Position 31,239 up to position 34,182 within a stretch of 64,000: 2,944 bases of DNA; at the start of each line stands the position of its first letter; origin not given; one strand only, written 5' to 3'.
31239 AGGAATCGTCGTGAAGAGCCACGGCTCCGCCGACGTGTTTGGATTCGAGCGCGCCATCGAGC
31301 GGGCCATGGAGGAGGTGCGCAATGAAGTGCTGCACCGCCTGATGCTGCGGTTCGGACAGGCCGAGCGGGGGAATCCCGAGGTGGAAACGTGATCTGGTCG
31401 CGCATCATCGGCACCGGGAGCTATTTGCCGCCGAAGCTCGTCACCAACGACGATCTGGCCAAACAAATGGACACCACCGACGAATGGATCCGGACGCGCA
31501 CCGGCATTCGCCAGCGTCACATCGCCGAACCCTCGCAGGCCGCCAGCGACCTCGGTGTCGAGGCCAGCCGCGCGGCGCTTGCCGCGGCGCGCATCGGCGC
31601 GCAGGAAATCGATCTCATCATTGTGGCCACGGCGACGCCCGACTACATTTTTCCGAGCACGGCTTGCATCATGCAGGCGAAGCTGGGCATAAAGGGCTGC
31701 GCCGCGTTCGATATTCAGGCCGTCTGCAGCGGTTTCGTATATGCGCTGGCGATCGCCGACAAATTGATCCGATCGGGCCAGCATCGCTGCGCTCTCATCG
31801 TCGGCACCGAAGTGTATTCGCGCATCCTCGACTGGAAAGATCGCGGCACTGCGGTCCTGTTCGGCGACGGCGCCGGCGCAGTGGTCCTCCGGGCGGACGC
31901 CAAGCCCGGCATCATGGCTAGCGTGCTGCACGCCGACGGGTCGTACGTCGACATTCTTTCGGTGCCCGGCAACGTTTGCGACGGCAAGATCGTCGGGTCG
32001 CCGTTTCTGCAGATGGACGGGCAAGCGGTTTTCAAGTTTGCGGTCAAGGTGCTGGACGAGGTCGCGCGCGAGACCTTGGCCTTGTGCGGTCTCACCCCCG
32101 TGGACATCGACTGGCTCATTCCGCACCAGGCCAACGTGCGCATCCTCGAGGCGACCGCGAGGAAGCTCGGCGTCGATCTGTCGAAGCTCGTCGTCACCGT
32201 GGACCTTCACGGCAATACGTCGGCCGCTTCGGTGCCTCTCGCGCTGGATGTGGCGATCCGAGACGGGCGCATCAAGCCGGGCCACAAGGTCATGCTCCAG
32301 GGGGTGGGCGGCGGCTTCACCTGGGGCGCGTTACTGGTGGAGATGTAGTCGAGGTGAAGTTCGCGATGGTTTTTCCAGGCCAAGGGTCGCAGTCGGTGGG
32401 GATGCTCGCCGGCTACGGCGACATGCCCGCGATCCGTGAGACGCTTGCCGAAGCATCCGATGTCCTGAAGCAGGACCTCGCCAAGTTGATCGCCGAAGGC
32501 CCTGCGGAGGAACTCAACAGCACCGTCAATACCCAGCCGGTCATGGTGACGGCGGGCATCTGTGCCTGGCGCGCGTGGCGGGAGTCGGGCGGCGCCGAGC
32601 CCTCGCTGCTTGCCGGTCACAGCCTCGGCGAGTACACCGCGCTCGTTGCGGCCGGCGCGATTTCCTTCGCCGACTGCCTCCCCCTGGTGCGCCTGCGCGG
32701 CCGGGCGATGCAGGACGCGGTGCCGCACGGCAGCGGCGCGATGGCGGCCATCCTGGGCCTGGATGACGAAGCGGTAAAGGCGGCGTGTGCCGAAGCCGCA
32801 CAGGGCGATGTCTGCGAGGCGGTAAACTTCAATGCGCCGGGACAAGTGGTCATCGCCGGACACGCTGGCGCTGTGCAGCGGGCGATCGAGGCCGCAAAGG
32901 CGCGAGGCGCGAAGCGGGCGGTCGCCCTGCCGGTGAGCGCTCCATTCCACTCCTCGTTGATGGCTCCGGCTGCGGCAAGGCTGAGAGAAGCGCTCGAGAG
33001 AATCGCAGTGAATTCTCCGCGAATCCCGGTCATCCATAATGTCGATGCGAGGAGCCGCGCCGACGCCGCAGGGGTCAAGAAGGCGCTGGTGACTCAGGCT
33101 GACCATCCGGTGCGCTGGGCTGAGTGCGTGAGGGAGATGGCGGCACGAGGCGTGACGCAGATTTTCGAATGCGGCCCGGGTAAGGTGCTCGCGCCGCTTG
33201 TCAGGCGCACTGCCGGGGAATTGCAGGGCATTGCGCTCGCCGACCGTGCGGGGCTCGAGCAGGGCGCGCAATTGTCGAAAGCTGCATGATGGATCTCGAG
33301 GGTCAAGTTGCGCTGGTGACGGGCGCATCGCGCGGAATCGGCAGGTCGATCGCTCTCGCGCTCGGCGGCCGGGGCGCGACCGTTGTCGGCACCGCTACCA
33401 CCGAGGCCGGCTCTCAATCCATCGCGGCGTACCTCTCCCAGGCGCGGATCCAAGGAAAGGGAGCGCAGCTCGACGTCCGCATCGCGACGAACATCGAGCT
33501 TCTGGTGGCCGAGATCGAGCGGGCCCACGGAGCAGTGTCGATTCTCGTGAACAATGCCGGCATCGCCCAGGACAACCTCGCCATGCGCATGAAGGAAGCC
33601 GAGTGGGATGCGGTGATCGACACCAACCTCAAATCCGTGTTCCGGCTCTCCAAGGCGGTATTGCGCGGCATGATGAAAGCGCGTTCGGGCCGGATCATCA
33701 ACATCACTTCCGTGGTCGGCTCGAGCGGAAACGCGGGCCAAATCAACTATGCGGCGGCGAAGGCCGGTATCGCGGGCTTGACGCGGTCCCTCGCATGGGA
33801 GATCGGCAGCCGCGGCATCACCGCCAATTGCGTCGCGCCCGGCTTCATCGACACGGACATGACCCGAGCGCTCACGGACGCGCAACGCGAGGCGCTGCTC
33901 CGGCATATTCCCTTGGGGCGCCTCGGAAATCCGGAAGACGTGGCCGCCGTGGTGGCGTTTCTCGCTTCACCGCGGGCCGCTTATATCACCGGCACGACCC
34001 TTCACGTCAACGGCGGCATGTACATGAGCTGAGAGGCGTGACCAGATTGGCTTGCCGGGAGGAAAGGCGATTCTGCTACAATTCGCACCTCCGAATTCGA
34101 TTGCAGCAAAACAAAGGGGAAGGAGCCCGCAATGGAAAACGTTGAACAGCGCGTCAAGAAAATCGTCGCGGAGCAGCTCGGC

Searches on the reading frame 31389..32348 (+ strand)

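Call 31: search_protein_families(library=ncbifam, proteins=[window:31389-32348:+], max_evalue=1e-10)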
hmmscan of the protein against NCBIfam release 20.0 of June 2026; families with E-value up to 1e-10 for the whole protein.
window:31389-32348:+ (319 aa): 12 families
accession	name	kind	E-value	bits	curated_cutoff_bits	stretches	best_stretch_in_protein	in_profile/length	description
NF006829.0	PRK09352.1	subfamily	4.1e-136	453.2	249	1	4-319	5-321/322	beta-ketoacyl-ACP synthase 3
TIGR00747.1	fabH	subfamily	5.4e-126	420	292.1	1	4-319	3-322/322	beta-ketoacyl-ACP synthase III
NF004623.0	PRK05963.1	equivalog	6.9e-81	272.1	437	1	4-318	6-327/328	beta-ketoacyl-ACP synthase III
NF005541.0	PRK07204.1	equivalog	4.9e-63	213.5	402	1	5-318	6-328/329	beta-ketoacyl-ACP synthase III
NF005308.0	PRK06840.1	equivalog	8e-42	143.5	315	1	6-193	7-199/339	3-oxoacyl-ACP synthase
NF005703.0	PRK07515.1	equivalog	1.5e-39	135.9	304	1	40-318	85-371/373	beta-ketoacyl-ACP synthase III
NF006720.0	PRK09258.1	equivalog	3.6e-37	128.5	285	1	23-311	32-330/338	3-oxoacyl-ACP synthase III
NF009519.0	PRK12880.1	equivalog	3e-33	115.6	436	1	14-195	18-202/353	beta-ketoacyl-ACP synthase III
NF003274.0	PRK04262.1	equivalog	4.4e-24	85.2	244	1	6-142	5-142/347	hydroxymethylglutaryl-CoA synthase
NF005293.2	PRK06816.1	subfamily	4.3e-18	65.5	450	0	9-148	6-157/378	StlD/DarB family beta-ketosynthase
TIGR00748.1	HMG_CoA_syn_Arc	equivalog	1.1e-15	57.7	353.35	1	6-312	4-300/345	hydroxymethylglutaryl-CoA synthase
NF053539.1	resorcinol_DarB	exception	9e-13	48.1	550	0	10-148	9-158/377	dialkylresorcinol biosynthesis protein DarB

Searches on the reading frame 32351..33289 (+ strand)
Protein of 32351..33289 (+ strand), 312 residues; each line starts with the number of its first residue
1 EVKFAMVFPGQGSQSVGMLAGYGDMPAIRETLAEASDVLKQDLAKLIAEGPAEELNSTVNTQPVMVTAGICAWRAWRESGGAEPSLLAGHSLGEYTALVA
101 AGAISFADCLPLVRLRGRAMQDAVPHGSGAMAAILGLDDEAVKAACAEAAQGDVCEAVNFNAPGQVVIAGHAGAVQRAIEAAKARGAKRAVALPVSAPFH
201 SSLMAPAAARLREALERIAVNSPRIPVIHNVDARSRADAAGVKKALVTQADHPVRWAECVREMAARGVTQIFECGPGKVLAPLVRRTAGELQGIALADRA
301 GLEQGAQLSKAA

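Call 31: search_protein_families(library=ncbifam, proteins=[window:32351-33289:+], max_evalue=1e-10)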
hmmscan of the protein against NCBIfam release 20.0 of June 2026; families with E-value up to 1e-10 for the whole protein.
window:32351-33289:+ (312 aa): 8 families
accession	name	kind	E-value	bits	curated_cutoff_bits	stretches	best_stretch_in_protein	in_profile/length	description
TIGR00128.1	fabD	equivalog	1.3e-101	339.9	260.9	1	3-289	2-288/290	ACP S-malonyltransferase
TIGR03131.1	malonate_mdcH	equivalog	1.1e-74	251.5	297.9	1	5-303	2-291/297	malonate decarboxylase subunit epsilon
NF045894.1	PKS_plus_SDR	equivalog_domain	1.8e-48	165.1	1740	1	3-294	531-821/1515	type I polyketide synthase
TIGR02813.1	omega_3_PfaA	subfamily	1.9e-37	127.7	1010.1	1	3-288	580-880/2582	polyketide-type polyunsaturated fatty acid synthase PfaA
NF037941.1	PKS_NbtC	equivalog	4.6e-20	71.2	1150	1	3-216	96-308/1027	nocobactin polyketide synthase NbtC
NF037940.1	PKS_MbtD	equivalog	1.8e-19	69.4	1150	1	3-273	91-359/978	mycobactin polyketide synthase MbtD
NF041183.1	Pks2_ls1_myc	equivalog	1.1e-16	59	2400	1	6-306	535-831/2086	sulfolipid-1 biosynthesis phthioceranic/hydroxyphthioceranic acid synthase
NF040607.1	mycolic_Pks13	equivalog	8.8e-16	56.5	2100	1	6-280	667-946/1680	polyketide synthase Pks13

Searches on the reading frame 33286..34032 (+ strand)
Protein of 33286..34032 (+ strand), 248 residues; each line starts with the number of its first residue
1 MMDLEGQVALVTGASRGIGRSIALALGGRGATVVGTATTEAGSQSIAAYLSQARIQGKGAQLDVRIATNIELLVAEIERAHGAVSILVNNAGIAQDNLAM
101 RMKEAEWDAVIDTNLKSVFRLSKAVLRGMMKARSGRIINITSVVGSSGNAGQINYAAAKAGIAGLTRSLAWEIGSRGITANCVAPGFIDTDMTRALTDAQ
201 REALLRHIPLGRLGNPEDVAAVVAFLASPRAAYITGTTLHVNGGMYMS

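Call 31: search_protein_families(library=ncbifam, proteins=[window:33286-34032:+], max_evalue=1e-10)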
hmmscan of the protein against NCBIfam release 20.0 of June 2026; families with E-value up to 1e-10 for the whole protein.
window:33286-34032:+ (248 aa): 209 families (the best 25 are shown)
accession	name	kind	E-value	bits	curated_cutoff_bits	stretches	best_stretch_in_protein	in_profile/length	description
NF004197.0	PRK05653.1-1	equivalog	3.3e-119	397.1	332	1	2-248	3-249/249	3-oxoacyl-ACP reductase FabG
TIGR01830.1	3oxo_ACP_reduc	equivalog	1.5e-96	322.7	297.75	1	9-246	1-239/239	3-oxoacyl-[acyl-carrier-protein] reductase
NF009466.0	PRK12826.1-2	subfamily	1.2e-88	296.8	222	1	6-247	3-246/248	3-oxoacyl-ACP reductase FabG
NF004199.0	PRK05653.1-4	equivalog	3.1e-82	275.9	301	1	2-247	1-247/247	3-oxoacyl-ACP reductase FabG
NF009464.0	PRK12824.1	subfamily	1e-75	254.6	269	1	7-247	3-244/245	3-oxoacyl-ACP reductase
TIGR01829.1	AcAcCoA_reduct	subfamily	4.6e-75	252.4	302.1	1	7-247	1-242/242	acetoacetyl-CoA reductase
NF004198.0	PRK05653.1-3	equivalog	7.4e-74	248.3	296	1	3-247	4-248/248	3-oxoacyl-ACP reductase FabG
NF009547.0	PRK12936.1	subfamily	1.9e-73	247.1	436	1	1-247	1-244/245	3-ketoacyl-(acyl-carrier-protein) reductase NodG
NF053542.1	FlxB_rubin_SDR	equivalog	4e-70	236.2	340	1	8-245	2-239/239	flexirubin biosynthesis SDR family reductase FlxB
NF004200.0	PRK05653.1-5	equivalog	2.2e-69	233.7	273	1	8-245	4-241/242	3-oxoacyl-ACP reductase FabG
NF040605.2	mycolic_FabG1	exception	2.1e-68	230.6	420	1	9-247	4-231/233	3-oxoacyl-ACP reductase FabG1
NF005559.1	PRK07231.1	subfamily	2.1e-62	210.8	215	1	4-246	2-248/249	glucose 1-dehydrogenase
NF006110.0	PRK08261.1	equivalog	2.7e-62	211.1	410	1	4-245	212-450/454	3-oxoacyl-ACP reductase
NF006070.0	PRK08213.1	subfamily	5.2e-61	206.4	279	1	2-246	8-257/259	gluconate 5-dehydrogenase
NF047420.2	EF_P_mod_YmfI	equivalog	1.5e-59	201.6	238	1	9-246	2-236/236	elongation factor P 5-aminopentanone reductase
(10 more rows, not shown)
